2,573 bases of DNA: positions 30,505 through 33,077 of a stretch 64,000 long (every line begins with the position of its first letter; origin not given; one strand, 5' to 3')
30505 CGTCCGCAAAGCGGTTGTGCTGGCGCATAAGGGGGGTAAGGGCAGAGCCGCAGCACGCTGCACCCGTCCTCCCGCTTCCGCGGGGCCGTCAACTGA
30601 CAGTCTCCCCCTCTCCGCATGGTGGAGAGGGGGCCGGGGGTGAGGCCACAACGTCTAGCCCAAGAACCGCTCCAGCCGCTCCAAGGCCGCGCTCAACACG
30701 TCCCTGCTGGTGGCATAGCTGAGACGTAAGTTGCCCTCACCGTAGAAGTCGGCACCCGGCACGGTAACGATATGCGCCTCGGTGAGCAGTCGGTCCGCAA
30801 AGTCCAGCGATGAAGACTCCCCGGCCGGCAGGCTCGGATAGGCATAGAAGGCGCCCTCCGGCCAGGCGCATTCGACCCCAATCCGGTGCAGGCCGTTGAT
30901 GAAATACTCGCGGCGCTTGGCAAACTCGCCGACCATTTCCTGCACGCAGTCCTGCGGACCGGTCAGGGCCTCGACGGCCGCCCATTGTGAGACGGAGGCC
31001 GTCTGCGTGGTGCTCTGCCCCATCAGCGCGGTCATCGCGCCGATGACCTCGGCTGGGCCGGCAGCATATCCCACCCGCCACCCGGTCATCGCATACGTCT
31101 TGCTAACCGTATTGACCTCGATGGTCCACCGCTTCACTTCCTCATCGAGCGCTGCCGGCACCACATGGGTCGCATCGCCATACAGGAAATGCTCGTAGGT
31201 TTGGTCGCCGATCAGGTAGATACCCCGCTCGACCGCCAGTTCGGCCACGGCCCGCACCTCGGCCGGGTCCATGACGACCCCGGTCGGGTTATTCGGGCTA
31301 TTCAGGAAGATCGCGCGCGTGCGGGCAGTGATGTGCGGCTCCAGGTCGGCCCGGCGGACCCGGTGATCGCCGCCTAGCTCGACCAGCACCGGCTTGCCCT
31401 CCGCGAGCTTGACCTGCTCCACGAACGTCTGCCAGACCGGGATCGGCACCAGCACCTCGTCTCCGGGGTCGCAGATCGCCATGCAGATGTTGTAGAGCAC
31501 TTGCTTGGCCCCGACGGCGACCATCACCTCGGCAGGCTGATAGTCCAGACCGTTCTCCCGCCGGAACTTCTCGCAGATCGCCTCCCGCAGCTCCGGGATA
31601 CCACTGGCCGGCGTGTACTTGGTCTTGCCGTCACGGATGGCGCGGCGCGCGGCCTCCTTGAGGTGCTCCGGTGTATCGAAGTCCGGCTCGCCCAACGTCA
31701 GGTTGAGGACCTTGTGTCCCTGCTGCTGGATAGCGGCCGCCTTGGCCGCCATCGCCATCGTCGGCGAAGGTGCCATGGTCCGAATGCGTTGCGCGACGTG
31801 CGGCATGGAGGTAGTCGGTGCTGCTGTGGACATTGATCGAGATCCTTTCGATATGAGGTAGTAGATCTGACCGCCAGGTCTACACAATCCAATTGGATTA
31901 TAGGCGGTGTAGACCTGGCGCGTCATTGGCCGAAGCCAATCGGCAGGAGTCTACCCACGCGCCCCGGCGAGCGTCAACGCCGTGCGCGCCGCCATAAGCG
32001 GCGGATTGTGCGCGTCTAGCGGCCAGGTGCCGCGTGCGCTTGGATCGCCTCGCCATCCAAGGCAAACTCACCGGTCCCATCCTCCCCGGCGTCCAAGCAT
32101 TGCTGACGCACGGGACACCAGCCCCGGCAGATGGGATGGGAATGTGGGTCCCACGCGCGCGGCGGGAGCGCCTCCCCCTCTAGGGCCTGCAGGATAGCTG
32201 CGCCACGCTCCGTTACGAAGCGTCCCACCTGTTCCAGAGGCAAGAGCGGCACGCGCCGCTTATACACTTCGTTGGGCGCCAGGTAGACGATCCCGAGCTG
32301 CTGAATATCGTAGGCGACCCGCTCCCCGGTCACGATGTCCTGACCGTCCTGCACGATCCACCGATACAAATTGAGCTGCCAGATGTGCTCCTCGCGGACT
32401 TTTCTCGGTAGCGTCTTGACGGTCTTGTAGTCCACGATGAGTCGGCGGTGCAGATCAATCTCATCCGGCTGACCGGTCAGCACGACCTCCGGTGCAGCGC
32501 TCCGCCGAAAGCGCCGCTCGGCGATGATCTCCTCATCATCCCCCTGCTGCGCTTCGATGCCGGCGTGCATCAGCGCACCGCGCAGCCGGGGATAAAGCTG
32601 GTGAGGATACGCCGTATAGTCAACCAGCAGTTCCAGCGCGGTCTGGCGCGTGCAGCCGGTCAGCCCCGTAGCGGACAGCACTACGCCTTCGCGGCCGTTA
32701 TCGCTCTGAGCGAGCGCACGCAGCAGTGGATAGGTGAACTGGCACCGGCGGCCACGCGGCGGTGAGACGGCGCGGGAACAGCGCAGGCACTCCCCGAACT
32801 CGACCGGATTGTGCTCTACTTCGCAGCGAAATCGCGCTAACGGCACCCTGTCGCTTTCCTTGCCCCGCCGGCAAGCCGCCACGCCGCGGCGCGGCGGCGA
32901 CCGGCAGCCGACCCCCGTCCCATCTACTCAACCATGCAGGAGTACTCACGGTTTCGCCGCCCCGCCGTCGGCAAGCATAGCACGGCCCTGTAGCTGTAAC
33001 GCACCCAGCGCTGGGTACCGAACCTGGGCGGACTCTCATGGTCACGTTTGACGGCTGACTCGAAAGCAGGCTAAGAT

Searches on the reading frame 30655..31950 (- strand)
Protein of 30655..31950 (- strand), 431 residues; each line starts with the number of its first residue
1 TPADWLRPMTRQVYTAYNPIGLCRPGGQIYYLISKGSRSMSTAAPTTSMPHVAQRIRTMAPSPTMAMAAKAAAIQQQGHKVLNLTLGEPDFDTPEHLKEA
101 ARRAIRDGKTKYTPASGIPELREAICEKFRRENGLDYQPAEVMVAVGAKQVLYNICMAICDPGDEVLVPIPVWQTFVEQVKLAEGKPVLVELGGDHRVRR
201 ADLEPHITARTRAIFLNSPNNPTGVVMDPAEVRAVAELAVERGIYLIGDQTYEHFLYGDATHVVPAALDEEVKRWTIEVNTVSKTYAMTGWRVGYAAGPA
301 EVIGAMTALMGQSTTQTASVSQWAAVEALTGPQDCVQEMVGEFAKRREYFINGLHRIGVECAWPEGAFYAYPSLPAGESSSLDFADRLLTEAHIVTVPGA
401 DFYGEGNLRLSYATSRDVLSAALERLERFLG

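Call 73: search_protein_families(library=pfam, proteins=[window:30655-31950:-], max_evalue=0.0001)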
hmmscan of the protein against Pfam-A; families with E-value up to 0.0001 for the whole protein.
window:30655-31950:- (431 aa): 2 families
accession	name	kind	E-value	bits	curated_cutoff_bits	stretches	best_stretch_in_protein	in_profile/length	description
PF00155.27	Aminotran_1_2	-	3.4e-74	250.6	19.7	1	80-426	2-361/361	Aminotransferase class I and II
PF01053.26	Cys_Met_Meta_PP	-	3.4e-05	23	27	1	153-252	81-176/381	Cys/Met metabolism PLP-dependent enzyme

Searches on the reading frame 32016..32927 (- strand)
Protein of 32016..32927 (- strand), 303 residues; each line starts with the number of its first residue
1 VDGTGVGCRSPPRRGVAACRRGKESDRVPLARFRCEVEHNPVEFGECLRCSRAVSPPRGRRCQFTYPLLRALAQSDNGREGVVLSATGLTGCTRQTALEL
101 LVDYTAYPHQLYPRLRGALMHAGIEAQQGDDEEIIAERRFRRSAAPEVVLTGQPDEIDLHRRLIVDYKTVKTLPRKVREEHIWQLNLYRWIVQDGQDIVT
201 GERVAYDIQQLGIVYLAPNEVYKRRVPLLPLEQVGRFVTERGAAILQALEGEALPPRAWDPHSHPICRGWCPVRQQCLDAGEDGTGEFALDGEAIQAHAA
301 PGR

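Call 74: search_protein_families(library=pfam, proteins=[window:32016-32927:-], max_evalue=0.0001)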
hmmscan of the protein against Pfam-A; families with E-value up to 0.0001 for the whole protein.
window:32016-32927:- (303 aa): 1 family
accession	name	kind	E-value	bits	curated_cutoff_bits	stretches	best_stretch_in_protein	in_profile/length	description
PF12705.13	PDDEXK_1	-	2.9e-10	41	22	1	129-277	107-246/247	PD-(D/E)XK nuclease superfamily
